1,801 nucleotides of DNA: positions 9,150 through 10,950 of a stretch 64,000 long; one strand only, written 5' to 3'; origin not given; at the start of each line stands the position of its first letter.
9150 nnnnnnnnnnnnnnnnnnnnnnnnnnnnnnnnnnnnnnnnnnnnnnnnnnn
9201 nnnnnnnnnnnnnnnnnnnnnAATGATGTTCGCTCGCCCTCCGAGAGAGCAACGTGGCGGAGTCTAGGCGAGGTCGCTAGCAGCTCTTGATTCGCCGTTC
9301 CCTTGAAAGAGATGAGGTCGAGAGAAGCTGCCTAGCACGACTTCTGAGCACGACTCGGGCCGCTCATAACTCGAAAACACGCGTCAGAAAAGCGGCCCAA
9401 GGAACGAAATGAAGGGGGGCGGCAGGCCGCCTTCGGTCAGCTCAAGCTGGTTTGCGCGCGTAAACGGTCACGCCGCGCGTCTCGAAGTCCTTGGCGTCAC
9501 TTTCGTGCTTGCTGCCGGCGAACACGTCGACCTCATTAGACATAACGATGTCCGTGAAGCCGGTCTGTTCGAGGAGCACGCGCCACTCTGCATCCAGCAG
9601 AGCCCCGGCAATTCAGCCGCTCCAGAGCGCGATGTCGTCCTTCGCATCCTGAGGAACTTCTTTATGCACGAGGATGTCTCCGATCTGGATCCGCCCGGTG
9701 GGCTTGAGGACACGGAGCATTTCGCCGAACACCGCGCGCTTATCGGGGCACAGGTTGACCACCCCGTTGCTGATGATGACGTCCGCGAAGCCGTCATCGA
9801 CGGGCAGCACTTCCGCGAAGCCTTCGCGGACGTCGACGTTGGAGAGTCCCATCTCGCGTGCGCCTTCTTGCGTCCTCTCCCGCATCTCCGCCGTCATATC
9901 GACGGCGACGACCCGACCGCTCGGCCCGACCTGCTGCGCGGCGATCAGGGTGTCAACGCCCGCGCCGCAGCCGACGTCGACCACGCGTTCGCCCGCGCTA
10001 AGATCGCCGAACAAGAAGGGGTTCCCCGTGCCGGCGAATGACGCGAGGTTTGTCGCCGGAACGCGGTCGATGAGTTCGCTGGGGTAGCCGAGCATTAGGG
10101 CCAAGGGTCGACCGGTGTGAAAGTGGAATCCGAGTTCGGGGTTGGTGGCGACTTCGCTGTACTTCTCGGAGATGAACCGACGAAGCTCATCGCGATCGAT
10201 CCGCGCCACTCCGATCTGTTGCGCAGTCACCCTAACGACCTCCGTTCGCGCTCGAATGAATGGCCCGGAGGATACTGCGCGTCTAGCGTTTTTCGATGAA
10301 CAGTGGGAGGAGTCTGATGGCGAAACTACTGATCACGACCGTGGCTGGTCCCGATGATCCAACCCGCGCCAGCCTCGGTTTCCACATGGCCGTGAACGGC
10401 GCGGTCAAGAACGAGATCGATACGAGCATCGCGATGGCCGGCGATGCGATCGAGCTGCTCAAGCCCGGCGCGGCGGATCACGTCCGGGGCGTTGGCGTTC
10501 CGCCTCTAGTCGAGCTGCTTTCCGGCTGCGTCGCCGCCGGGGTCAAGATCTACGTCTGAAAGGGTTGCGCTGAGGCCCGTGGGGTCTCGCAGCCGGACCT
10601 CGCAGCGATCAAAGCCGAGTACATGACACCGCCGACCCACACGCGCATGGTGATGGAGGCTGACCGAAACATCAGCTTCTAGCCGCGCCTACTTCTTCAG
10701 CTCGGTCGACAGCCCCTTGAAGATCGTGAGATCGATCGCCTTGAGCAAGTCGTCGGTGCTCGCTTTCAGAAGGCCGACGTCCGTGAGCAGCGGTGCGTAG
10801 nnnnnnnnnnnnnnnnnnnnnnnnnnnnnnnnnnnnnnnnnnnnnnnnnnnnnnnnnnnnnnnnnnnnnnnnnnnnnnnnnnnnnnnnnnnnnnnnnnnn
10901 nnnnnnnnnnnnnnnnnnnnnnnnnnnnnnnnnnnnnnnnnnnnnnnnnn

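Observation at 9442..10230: ArsM-like SAM methyltransferase with UGA replacing the conserved C-terminal catalytic cysteine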

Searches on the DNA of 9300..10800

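Call 12: search_rna_families(source=window, start=9300, end=10800, threshold=evalue, max_evalue=10)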
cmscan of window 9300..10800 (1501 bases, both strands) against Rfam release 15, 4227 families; matches with E-value up to 10: 4.
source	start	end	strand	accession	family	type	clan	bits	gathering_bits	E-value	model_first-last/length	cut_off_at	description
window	9772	9837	-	RF01059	mir-598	Gene; miRNA;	-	21.4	69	0.19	1-80/80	no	mir-598 microRNA precursor family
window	9409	9506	+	RF04116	MIR9672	Gene; miRNA;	-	19.1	74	1.7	1-120/120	no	MIR9672 microRNA precursor family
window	9882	9908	-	RF01862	TB10Cs4H2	Gene; snRNA; snoRNA; HACA-box;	-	17.2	50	3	1-67/67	no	Trypanosomatid snoRNA TB10Cs4H2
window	10303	10350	+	RF01134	sR30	Gene; snRNA; snoRNA; CD-box;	-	13.3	38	2.2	1-57/57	no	Small nucleolar RNA sR30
